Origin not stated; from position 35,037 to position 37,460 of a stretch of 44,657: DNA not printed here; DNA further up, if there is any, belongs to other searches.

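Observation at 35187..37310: Third B12-radical SAM enzyme translationally coupled inside the legionaminic acid operon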

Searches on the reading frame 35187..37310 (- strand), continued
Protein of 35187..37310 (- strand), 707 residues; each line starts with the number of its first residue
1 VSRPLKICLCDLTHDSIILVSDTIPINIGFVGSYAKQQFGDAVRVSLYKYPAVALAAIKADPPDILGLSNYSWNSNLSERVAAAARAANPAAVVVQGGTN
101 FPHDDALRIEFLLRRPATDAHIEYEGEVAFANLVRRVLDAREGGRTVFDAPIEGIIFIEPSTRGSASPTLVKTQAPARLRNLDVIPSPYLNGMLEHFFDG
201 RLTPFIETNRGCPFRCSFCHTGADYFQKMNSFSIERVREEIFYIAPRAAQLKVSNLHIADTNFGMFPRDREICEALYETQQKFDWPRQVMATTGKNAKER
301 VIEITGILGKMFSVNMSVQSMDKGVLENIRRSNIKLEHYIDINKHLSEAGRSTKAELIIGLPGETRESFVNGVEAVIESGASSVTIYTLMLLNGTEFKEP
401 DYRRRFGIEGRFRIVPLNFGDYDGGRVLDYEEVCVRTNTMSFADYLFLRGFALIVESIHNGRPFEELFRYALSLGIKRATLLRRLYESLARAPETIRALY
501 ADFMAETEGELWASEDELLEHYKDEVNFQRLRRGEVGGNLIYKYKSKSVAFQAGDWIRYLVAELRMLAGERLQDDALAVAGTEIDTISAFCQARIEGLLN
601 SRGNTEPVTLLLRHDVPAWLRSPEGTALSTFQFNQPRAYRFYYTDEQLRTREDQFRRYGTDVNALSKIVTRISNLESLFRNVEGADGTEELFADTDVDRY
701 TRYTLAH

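Call 53: find_homologous_proteins(query=L001:9977-12115:+, max_evalue=1e-10)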
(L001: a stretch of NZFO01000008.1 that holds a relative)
Query L001:9977-12115:+ (713 aa): 3766 proteins with E <= 1e-10 among 8000 candidates; the best 120 are listed.
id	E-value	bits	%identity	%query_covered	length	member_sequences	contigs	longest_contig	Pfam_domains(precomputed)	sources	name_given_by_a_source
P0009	0.0e+0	1237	75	99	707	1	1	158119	PF04055.28,PF02310.25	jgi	jgi:radical SAM superfamily enzyme YgiQ (UPF0313 family)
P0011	0.0e+0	1221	73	100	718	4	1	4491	PF04055.28,PF02310.25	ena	-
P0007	0.0e+0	1213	73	99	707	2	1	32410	PF04055.28,PF02310.25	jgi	jgi:radical SAM superfamily enzyme YgiQ (UPF0313 family)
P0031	0.0e+0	1130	68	99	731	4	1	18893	PF04055.28,PF02310.25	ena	-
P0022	0.0e+0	1125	69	99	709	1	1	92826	PF04055.28,PF02310.25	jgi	jgi:radical SAM superfamily enzyme YgiQ (UPF0313 family)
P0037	0.0e+0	1077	65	99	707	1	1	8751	PF04055.28,PF02310.25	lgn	-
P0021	0.0e+0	1053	64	99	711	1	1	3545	PF04055.28,PF02310.25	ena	-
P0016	0.0e+0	1028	63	99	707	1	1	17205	PF04055.28,PF02310.25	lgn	-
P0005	0.0e+0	1021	62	99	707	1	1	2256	PF04055.28,PF02310.25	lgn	-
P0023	0.0e+0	1016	61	99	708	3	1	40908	PF04055.28,PF02310.25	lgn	-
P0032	0.0e+0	1016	62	99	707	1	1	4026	PF04055.28,PF02310.25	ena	-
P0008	0.0e+0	1015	61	99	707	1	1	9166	PF04055.28,PF02310.25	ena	-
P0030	0.0e+0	1013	62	99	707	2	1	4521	PF04055.28,PF02310.25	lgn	-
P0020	5.8e-296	1002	61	99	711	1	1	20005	PF04055.28,PF02310.25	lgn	-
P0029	3.1e-295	999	61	100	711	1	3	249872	PF04055.28,PF02310.25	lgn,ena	-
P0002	7.1e-295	998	62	99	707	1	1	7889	PF04055.28,PF02310.25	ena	-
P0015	1.3e-293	994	61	99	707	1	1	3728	PF04055.28,PF02310.25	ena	-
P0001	2.6e-293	993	61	99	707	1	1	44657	PF04055.28,PF02310.25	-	-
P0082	1.7e-292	990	59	100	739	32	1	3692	PF04055.28,PF02310.25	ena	-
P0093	2.3e-292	990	60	100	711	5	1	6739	PF04055.28,PF02310.25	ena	-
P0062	2.2e-291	986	60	99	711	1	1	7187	PF04055.28,PF02310.25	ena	-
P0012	2.5e-291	986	61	99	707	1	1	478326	PF04055.28,PF02310.25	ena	-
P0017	4.4e-290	982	60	99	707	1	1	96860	PF04055.28,PF02310.25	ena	-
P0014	8.8e-290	981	59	99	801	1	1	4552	PF04055.28,PF02310.25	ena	-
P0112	1.3e-289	981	59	100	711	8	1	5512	PF04055.28,PF02310.25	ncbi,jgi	jgi:radical SAM superfamily enzyme YgiQ (UPF0313 family)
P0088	3.4e-289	979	58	100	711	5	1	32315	PF04055.28,PF02310.25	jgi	jgi:radical SAM superfamily enzyme YgiQ (UPF0313 family)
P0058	5.3e-288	975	59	100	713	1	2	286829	PF04055.28,PF02310.25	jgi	jgi:radical SAM superfamily enzyme YgiQ (UPF0313 family)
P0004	7.6e-288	975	60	99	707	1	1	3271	PF04055.28,PF02310.25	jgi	jgi:radical SAM superfamily enzyme YgiQ (UPF0313 family)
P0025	8.9e-288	974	60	99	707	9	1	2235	PF04055.28,PF02310.25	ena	-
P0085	6.1e-287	972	59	99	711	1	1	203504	PF04055.28,PF02310.25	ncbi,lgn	ncbi:MAG: radical SAM protein [Nitrospinota bacterium]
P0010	8.1e-287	971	59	100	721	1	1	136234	PF04055.28,PF02310.25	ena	-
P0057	9.8e-286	968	60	99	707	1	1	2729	PF04055.28,PF02310.25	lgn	-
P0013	6.2e-285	965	59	99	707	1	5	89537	PF04055.28,PF02310.25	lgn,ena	-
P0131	1.2e-283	961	59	100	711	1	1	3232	PF04055.28,PF02310.25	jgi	jgi:radical SAM superfamily enzyme YgiQ (UPF0313 family)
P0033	3.4e-283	959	58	99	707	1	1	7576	PF04055.28,PF02310.25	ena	-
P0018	6.9e-283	958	59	99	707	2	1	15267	PF04055.28,PF02310.25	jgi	jgi:radical SAM superfamily enzyme YgiQ (UPF0313 family)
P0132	2.9e-282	956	58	100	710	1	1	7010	PF04055.28,PF02310.25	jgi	jgi:radical SAM superfamily enzyme YgiQ (UPF0313 family)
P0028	6.4e-282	955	59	98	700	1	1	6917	PF04055.28,PF02310.25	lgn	-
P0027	1.1e-281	954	59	99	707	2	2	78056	PF04055.28,PF02310.25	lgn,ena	-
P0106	4.8e-280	949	58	99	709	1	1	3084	PF04055.28,PF02310.25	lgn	-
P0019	6.2e-280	949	58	99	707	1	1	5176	PF04055.28,PF02310.25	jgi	jgi:radical SAM superfamily enzyme YgiQ (UPF0313 family)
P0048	7.2e-280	948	58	99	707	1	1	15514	PF04055.28,PF02310.25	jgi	jgi:radical SAM superfamily enzyme YgiQ (UPF0313 family)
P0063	2.0e-279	947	59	99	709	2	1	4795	PF04055.28,PF02310.25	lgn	-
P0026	7.7e-279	945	58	99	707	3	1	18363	PF04055.28,PF02310.25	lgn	-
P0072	5.2e-278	942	57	99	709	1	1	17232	PF04055.28,PF02310.25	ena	-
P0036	1.1e-277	941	57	99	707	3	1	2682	PF04055.28,PF02310.25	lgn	-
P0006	1.2e-277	941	57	99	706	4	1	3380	PF04055.28,PF02310.25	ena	-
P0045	4.6e-277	939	58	99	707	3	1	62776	PF04055.28,PF02310.25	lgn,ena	-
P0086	1.6e-276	937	57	99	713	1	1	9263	PF04055.28,PF02310.25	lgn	-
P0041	2.9e-276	936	58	99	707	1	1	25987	PF04055.28,PF02310.25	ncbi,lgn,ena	-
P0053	1.1e-274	931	57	99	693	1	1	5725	PF04055.28,PF02310.25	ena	-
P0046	1.5e-274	931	56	99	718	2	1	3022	PF04055.28,PF02310.25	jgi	jgi:radical SAM superfamily enzyme YgiQ (UPF0313 family)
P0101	1.7e-274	931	58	99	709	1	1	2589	PF04055.28,PF02310.25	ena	-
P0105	3.4e-274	930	58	99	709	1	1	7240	PF04055.28,PF02310.25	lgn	-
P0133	3.7e-274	929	55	100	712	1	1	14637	PF04055.28,PF02310.25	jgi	-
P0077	1.1e-273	928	57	99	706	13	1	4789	PF04055.28,PF02310.25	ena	-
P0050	1.9e-273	927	57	99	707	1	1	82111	PF04055.28,PF02310.25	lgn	-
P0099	2.0e-273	927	57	99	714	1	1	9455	PF04055.28,PF02310.25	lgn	-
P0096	2.0e-273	927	56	99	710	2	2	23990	PF04055.28,PF02310.25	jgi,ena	-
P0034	3.3e-273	926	57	99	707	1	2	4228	PF04055.28,PF02310.25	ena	-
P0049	4.5e-273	926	57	99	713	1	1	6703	PF04055.28,PF02310.25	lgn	-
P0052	6.6e-273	925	57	99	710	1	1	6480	PF04055.28,PF02310.25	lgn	-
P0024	8.3e-273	925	59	97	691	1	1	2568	PF04055.28,PF02310.25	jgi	jgi:radical SAM superfamily enzyme YgiQ (UPF0313 family)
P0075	8.5e-273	925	58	99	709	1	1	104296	PF04055.28,PF02310.25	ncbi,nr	ncbi:MAG: radical SAM protein [Elusimicrobia bacterium]|nr:radical SAM protein [Elusimicrobiota bact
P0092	1.0e-272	925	55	100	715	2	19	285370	PF04055.28,PF02310.25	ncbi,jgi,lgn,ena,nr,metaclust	ncbi:MAG: hypothetical protein A3G32_04240 [Deltaproteobacteria bacterium RIFCSPLOWO2_12_FULL_40_28]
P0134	3.1e-272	923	58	96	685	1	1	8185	PF04055.28,PF02310.25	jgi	jgi:radical SAM superfamily enzyme YgiQ (UPF0313 family)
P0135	3.1e-272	923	56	100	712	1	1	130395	PF04055.28,PF02310.25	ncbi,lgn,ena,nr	ncbi:MAG: radical SAM protein [Candidatus Omnitrophica bacterium]|nr:radical SAM protein [Candidatus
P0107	4.3e-272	923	56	99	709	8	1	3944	PF04055.28,PF02310.25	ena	-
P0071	6.1e-272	922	59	98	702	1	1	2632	PF04055.28,PF02310.25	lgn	-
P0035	1.4e-271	921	57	99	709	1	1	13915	PF04055.28,PF02310.25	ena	-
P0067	1.4e-271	921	58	99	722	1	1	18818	PF04055.28,PF02310.25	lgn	-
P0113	1.9e-271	920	57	99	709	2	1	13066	PF04055.28,PF02310.25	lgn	-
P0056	3.5e-271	920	58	99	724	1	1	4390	PF04055.28,PF02310.25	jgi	jgi:hypothetical protein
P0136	4.1e-271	919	57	99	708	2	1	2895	PF04055.28,PF02310.25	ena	-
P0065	6.4e-271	919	57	100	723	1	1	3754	PF04055.28,PF02310.25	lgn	-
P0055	2.1e-270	917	58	99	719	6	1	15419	PF04055.28,PF02310.25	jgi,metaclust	metaclust:\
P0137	4.7e-270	916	56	98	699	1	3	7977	PF04055.28,PF02310.25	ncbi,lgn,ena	-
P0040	4.8e-270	916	58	99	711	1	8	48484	PF04055.28,PF02310.25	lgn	-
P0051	5.4e-270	916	59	99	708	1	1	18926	PF04055.28,PF02310.25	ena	-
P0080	6.1e-270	916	56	100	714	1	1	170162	PF04055.28,PF02310.25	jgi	jgi:radical SAM superfamily enzyme YgiQ (UPF0313 family)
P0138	7.0e-270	915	56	99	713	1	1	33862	PF04055.28,PF02310.25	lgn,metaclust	metaclust:status=active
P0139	9.5e-270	915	55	99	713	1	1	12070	PF04055.28,PF02310.25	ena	-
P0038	2.1e-269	914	57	99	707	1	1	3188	PF04055.28,PF02310.25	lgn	-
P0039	4.4e-269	913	59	96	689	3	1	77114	PF04055.28,PF02310.25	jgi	-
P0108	1.1e-268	911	56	99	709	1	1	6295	PF04055.28,PF02310.25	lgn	-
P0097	1.2e-268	911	57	99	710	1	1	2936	PF04055.28,PF02310.25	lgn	-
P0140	1.3e-268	911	56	99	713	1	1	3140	PF04055.28,PF02310.25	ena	-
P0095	2.1e-268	910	58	99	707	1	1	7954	PF04055.28,PF02310.25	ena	-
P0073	2.1e-268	910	56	99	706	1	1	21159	PF04055.28,PF02310.25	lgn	-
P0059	2.4e-268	910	57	99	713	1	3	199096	PF04055.28,PF02310.25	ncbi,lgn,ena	-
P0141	2.7e-268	910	56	99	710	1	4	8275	PF04055.28,PF02310.25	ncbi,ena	-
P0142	3.5e-268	910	56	99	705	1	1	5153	PF04055.28,PF02310.25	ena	-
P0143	3.5e-268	910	56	99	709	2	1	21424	PF04055.28,PF02310.25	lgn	-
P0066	6.8e-268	909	57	99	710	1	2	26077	PF04055.28,PF02310.25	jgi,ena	-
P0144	6.9e-268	909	56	99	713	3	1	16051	PF04055.28,PF02310.25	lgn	-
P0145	1.1e-267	908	55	99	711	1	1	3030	PF04055.28,PF02310.25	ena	-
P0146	1.2e-267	908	56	99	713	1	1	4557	PF04055.28,PF02310.25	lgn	-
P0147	1.6e-267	908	56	99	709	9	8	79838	PF04055.28,PF02310.25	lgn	-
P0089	3.4e-267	906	57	99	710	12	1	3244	PF04055.28,PF02310.25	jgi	-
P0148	4.9e-267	906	56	99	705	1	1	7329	PF04055.28,PF02310.25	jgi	jgi:radical SAM superfamily enzyme YgiQ (UPF0313 family)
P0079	5.1e-267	906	56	99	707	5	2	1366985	PF04055.28,PF02310.25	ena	-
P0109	7.3e-267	905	57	99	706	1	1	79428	PF04055.28,PF02310.25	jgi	jgi:radical SAM superfamily enzyme YgiQ (UPF0313 family)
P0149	7.3e-267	905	55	100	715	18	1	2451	PF04055.28,PF02310.25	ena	-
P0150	8.0e-267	905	57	99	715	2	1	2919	PF04055.28,PF02310.25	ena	-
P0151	8.5e-267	905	55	99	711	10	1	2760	PF04055.28,PF02310.25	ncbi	-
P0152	9.3e-267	905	55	99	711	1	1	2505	PF04055.28,PF02310.25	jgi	jgi:radical SAM superfamily enzyme YgiQ (UPF0313 family)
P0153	9.4e-267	905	56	99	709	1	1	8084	PF04055.28,PF02310.25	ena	-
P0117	1.1e-266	905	56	99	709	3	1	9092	PF04055.28,PF02310.25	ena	-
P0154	1.1e-266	905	56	99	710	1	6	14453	PF04055.28,PF02310.25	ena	-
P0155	1.2e-266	905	56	99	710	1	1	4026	PF04055.28,PF02310.25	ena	-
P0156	1.2e-266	905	56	99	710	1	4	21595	PF04055.28,PF02310.25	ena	-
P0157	1.2e-266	905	56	99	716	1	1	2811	PF04055.28,PF02310.25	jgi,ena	-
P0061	1.3e-266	905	57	99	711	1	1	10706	PF04055.28,PF02310.25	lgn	-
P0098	1.6e-266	904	57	99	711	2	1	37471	PF04055.28,PF02310.25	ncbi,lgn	-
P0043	4.6e-266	903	56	99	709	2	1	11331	PF04055.28,PF02310.25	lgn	-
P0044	5.1e-266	903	56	99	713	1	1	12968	PF04055.28,PF02310.25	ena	-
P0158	7.3e-266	902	56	99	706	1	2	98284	PF04055.28,PF02310.25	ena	-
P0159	1.2e-265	901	56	99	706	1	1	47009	PF04055.28,PF02310.25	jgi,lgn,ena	-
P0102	1.6e-265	901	56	99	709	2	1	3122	PF04055.28,PF02310.25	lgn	-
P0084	1.8e-265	901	56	99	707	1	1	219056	PF04055.28,PF02310.25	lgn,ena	-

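Call 56: search_protein_families(library=ncbifam, proteins=[L046:8149-8934:+, L046:8943-9974:+, L065:8224-8961:+, L065:8763-9995:+, L040:7276-8058:-, L040:8130-9191:+, L022:8640-9719:+, L003:7938-8897:+, L003:8746-9852:+, L016:8040-8993:+], max_evalue=1e-20)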
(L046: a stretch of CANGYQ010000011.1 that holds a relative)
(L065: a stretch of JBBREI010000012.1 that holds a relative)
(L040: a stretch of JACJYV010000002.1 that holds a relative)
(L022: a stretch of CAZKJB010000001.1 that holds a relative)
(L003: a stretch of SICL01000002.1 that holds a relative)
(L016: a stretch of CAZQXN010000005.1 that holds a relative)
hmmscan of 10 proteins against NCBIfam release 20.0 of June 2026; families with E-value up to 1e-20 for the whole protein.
L046:8149-8934:+ (261 aa): 4 families
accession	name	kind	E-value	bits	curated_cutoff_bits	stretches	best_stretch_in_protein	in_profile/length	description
TIGR02623.1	G1P_cyt_trans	equivalog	4.3e-53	180.4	300.25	1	92-253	91-254/255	glucose-1-phosphate cytidylyltransferase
NF052502.1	man1P_GTase_Rv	exception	3.5e-28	98.5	440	1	24-236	1-222/352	mannose-1-phosphate guanylyltransferase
TIGR03992.1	Arch_glmU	subfamily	4.8e-26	91.5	292.1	1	25-201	2-177/393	bifunctional sugar-1-phosphate nucleotidylyltransferase/acetyltransferase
NF049965.1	GlMnHpPGnyltfHddC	equivalog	3e-22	79.3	300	1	26-202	3-177/221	D-glycero-D-manno-heptose 1-phosphate guanosyltransferase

L046:8943-9974:+ (343 aa): 8 families
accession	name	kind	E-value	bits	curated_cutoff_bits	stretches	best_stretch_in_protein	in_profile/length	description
TIGR02622.1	CDP_4_6_dhtase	equivalog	2.9e-56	191.1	278.45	1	7-329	1-338/352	CDP-glucose 4,6-dehydratase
TIGR01181.1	dTDP_gluc_dehyt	equivalog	3.4e-46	157.8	365.1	1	13-323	2-313/321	dTDP-glucose 4,6-dehydratase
TIGR04180.1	EDH_00030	hypoth_equivalog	1e-40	139.7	475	1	13-308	1-296/297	NAD-dependent 4,6-dehydratase LegB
TIGR01179.1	galE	equivalog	2.6e-33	115.3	262.3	1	13-323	2-327/332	UDP-glucose 4-epimerase GalE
NF007582.0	PRK10217.1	equivalog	1.5e-32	113.1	698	1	11-322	2-332/355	dTDP-glucose 4,6-dehydratase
NF007490.0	PRK10084.1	subfamily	1.2e-31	110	649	1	13-324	3-337/361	dTDP-glucose 4,6-dehydratase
NF011728.1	PRK15181.1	equivalog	2e-25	89.5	760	1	13-323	18-339/348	Vi polysaccharide biosynthesis UDP-N-acetylglucosaminuronic acid C-4 epimerase TviC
NF007956.0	PRK10675.1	subfamily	1.4e-21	77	394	0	12-166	2-160/338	UDP-glucose 4-epimerase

L065:8224-8961:+ (245 aa): 3 families
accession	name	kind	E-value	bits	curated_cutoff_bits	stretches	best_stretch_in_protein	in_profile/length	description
TIGR02623.1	G1P_cyt_trans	equivalog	7.3e-52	176.3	300.25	1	73-232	91-252/255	glucose-1-phosphate cytidylyltransferase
NF052502.1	man1P_GTase_Rv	exception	1.2e-27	96.8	440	1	6-242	2-247/352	mannose-1-phosphate guanylyltransferase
TIGR03992.1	Arch_glmU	subfamily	9.8e-26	90.5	292.1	1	5-180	1-175/393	bifunctional sugar-1-phosphate nucleotidylyltransferase/acetyltransferase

L065:8763-9995:+ (410 aa): 8 families
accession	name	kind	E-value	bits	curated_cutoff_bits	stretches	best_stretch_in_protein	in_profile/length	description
TIGR02622.1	CDP_4_6_dhtase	equivalog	5.9e-59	200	278.45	1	70-391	1-337/352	CDP-glucose 4,6-dehydratase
TIGR01181.1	dTDP_gluc_dehyt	equivalog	1.1e-47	162.7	365.1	1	76-387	2-314/321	dTDP-glucose 4,6-dehydratase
TIGR04180.1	EDH_00030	hypoth_equivalog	1.2e-36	126.4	475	1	76-371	1-296/297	NAD-dependent 4,6-dehydratase LegB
TIGR01179.1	galE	equivalog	3.1e-33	115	262.3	1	76-386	2-327/332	UDP-glucose 4-epimerase GalE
NF007582.0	PRK10217.1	equivalog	1.9e-30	106.2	698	1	75-385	3-332/355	dTDP-glucose 4,6-dehydratase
NF007490.0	PRK10084.1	subfamily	1.3e-29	103.3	649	1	76-386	3-336/361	dTDP-glucose 4,6-dehydratase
NF011728.1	PRK15181.1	equivalog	1.7e-26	93.1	760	1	77-386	19-339/348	Vi polysaccharide biosynthesis UDP-N-acetylglucosaminuronic acid C-4 epimerase TviC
NF007956.0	PRK10675.1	subfamily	1.7e-21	76.7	394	0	76-228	3-159/338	UDP-glucose 4-epimerase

L040:7276-8058:- (260 aa): 4 families
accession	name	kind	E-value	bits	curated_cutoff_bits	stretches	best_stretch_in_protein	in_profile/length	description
TIGR02623.1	G1P_cyt_trans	equivalog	2.8e-76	256.3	300.25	1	1-254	1-255/255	glucose-1-phosphate cytidylyltransferase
NF052502.1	man1P_GTase_Rv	exception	4.8e-25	88.2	440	1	2-238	2-224/352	mannose-1-phosphate guanylyltransferase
TIGR03992.1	Arch_glmU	subfamily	1.4e-23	83.5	292.1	0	1-67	1-67/393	bifunctional sugar-1-phosphate nucleotidylyltransferase/acetyltransferase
NF049965.1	GlMnHpPGnyltfHddC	equivalog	8.3e-21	74.6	300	0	1-212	1-188/221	D-glycero-D-manno-heptose 1-phosphate guanosyltransferase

L040:8130-9191:+ (353 aa): 2 families
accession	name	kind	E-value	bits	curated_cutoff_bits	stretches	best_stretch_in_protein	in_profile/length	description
TIGR02622.1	CDP_4_6_dhtase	equivalog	8.8e-137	455.9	278.45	1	5-353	1-351/352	CDP-glucose 4,6-dehydratase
TIGR01181.1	dTDP_gluc_dehyt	equivalog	6e-31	107.7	365.1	1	11-335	2-316/321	dTDP-glucose 4,6-dehydratase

L022:8640-9719:+ (359 aa): 2 families
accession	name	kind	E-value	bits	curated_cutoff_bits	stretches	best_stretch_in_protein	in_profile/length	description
TIGR01179.1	galE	equivalog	2e-34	118.9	262.3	1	39-332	1-312/332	UDP-glucose 4-epimerase GalE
TIGR01181.1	dTDP_gluc_dehyt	equivalog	2.3e-26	92.7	365.1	1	39-341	1-308/321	dTDP-glucose 4,6-dehydratase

L003:7938-8897:+ (319 aa): 2 families
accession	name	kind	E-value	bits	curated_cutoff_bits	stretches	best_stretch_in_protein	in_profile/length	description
NF047922.1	GDPFucSynFcl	equivalog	1.8e-30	106.4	500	1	47-313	35-305/308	GDP-L-fucose synthase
TIGR01179.1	galE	equivalog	4.4e-21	75.1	262.3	1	4-313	2-329/332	UDP-glucose 4-epimerase GalE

L003:8746-9852:+ (368 aa): 4 families
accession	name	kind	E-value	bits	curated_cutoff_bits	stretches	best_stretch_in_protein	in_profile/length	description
NF047922.1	GDPFucSynFcl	equivalog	2.6e-90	303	500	1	62-367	2-305/308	GDP-L-fucose synthase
TIGR01181.1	dTDP_gluc_dehyt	equivalog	1.2e-23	83.7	365.1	0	101-367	60-315/321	dTDP-glucose 4,6-dehydratase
TIGR01179.1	galE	equivalog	1.7e-22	79.7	262.3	0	65-366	2-328/332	UDP-glucose 4-epimerase GalE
TIGR04180.1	EDH_00030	hypoth_equivalog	4.2e-22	78.6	475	0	115-347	71-293/297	NAD-dependent 4,6-dehydratase LegB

L016:8040-8993:+ (317 aa): 8 families
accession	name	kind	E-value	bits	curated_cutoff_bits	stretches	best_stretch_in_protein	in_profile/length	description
TIGR01181.1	dTDP_gluc_dehyt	equivalog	6.7e-42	143.7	365.1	1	5-302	1-316/321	dTDP-glucose 4,6-dehydratase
TIGR01179.1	galE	equivalog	3.8e-36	124.6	262.3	1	5-171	1-178/332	UDP-glucose 4-epimerase GalE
TIGR04180.1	EDH_00030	hypoth_equivalog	4.4e-34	117.9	475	1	6-256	1-264/297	NAD-dependent 4,6-dehydratase LegB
TIGR03466.1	HpnA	hypoth_equivalog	1.3e-28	99.9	367.65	1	4-252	1-249/327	hopanoid-associated sugar epimerase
NF007490.0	PRK10084.1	subfamily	1.8e-25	89.7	649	1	4-302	1-339/361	dTDP-glucose 4,6-dehydratase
NF007582.0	PRK10217.1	equivalog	3.1e-25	89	698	1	66-303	77-337/355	dTDP-glucose 4,6-dehydratase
NF007956.0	PRK10675.1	subfamily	9.2e-22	77.6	394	0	4-171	1-182/338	UDP-glucose 4-epimerase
NF047922.1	GDPFucSynFcl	equivalog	1.7e-21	77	500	1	5-302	4-306/308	GDP-L-fucose synthase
